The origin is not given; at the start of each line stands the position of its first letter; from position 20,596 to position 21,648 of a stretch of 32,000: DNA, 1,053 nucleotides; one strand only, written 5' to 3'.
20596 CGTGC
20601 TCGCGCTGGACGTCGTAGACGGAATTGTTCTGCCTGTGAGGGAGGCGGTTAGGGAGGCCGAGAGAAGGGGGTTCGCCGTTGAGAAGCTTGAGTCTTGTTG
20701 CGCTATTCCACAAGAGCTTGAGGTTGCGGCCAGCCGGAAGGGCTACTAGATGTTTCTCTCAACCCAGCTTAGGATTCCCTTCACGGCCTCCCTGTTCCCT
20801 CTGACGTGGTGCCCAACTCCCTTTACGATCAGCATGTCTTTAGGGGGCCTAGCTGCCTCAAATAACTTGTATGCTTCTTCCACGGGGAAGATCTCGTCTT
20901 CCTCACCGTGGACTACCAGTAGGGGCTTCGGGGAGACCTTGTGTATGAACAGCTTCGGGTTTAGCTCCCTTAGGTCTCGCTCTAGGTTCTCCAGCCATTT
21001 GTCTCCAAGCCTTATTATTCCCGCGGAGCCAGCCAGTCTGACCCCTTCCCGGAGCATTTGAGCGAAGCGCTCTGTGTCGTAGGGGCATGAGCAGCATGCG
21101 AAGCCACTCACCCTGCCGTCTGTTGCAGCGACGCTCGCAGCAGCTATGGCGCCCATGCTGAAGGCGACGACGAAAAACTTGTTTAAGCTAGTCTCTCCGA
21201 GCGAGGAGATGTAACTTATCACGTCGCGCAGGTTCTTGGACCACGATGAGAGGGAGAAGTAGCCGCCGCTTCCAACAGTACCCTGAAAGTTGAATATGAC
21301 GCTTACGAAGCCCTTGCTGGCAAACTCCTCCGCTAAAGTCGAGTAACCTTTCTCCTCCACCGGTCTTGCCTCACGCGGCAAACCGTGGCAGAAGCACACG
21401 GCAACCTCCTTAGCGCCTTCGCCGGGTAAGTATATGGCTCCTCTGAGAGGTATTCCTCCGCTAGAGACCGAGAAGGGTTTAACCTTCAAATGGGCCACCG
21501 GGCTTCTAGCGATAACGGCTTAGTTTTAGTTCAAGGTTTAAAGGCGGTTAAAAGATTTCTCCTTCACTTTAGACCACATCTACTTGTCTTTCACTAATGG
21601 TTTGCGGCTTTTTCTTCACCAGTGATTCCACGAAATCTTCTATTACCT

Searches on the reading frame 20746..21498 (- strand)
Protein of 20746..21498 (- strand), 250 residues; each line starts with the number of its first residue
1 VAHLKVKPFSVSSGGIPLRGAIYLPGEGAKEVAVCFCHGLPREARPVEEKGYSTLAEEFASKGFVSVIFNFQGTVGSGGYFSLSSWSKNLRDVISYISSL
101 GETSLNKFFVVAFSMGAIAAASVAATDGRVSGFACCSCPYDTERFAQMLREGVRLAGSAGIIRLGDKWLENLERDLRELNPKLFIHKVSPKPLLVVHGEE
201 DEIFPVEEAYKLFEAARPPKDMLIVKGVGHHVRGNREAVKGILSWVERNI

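Call 8: search_protein_families(library=pfam, proteins=[window:20746-21498:-], max_evalue=0.001)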
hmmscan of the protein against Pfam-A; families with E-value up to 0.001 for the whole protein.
window:20746-21498:- (250 aa): 8 families
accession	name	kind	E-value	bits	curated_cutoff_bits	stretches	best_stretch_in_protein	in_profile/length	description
PF12146.15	Hydrolase_4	-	6.9e-14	52.2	27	1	32-142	5-113/239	Serine aminopeptidase, S33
PF00561.26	Abhydrolase_1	-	1.9e-09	38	25.8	1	33-150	2-117/245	alpha/beta hydrolase fold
PF12697.13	Abhydrolase_6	-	8.2e-08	33.6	26.3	1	36-232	3-206/217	Alpha/beta hydrolase family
PF00326.27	Peptidase_S9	-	8.4e-08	32.4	22.6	1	58-248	9-208/213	Prolyl oligopeptidase family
PF02129.25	Peptidase_S15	-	9.1e-08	32.5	23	0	20-97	7-87/262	X-Pro dipeptidyl-peptidase (S15 family)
PF12695.13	Abhydrolase_5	-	4.9e-05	23.6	27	0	47-135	10-86/164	Alpha/beta hydrolase family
PF20434.5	BD-FAE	-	0.0004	20.4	26.8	0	164-214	165-213/215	BD-FAE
PF03959.19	FSH1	-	0.00047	20.3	21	0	93-232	88-201/211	Serine hydrolase (FSH1)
